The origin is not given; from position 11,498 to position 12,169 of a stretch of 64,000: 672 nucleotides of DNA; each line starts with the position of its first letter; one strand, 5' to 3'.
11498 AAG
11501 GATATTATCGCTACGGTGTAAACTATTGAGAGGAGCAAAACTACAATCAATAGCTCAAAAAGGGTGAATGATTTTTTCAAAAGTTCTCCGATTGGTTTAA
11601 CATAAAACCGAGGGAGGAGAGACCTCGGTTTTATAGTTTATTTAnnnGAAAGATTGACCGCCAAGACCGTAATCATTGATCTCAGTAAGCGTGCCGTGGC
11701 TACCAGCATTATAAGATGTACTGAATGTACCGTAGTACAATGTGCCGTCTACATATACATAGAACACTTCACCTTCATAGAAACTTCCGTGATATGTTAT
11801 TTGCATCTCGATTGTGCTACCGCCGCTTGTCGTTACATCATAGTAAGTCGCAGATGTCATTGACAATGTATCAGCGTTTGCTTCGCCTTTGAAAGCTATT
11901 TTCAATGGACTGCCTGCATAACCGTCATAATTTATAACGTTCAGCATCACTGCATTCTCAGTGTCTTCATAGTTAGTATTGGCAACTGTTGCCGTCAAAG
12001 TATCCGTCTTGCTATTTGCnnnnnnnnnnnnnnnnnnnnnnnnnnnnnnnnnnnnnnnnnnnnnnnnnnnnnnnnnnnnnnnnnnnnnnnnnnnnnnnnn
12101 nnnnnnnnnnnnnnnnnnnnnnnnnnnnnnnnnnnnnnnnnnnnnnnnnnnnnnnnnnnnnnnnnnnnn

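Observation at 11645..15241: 1198-aa cysteine-free, acidic, Thr/Ser/Asn-rich secreted protein: S-layer-like candidate inside a T2SS locus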

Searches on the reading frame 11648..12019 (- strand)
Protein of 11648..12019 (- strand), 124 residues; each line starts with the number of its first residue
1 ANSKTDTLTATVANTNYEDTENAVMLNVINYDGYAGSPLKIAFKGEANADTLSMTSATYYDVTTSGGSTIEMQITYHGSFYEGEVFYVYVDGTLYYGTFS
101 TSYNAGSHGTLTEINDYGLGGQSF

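Call 105: search_solved_structures(query=A4, max_evalue=10)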
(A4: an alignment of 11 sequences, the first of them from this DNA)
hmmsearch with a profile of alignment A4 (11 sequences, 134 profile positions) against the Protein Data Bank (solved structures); distinct sequences matched with E-value up to 10: 13.
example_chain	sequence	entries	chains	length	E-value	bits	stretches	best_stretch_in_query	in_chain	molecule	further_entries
9nvv_b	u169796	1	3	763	0.00052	23.3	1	71-130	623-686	HIV envelope gp120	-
7ly9_G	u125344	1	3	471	0.12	15.7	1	64-129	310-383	Envelope glycoprotein gp120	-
6vrw_G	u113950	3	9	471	0.12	15.7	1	64-129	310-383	Envelope glycoprotein gp120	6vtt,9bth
6vzi_G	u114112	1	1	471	0.12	15.7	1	64-129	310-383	Envelope glycoprotein gp160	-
6l1y_A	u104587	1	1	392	0.18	15.1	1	64-129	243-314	gp120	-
4rx4_G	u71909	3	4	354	0.37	14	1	61-127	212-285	HIV-1 Clade A Q842.d12 gp120 | Envelope glycoprotein gp160,Envelope glycoprotein gp160,Envelope glycoprotein gp160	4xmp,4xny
5te7_G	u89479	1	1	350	0.39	14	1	65-124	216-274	HIV-1 gp120 core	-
9ymj_A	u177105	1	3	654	0.75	13.1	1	65-130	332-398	V703-0537_L14 SOSIP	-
9msy_A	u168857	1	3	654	0.79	13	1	65-130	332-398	V703-0537_T278M_L14 SOSIP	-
8d4r_G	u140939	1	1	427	0.81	12.9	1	72-130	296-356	Envelope glycoprotein gp120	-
6dcq_A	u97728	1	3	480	1.2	12.4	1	62-129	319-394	Envelope glycoprotein gp160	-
5fyj_G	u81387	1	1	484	1.3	12.3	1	70-124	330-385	GP120 ENV ECTODOMAIN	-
7ucg_G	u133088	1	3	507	2.1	11.6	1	63-127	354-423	Envelope glycoprotein gp160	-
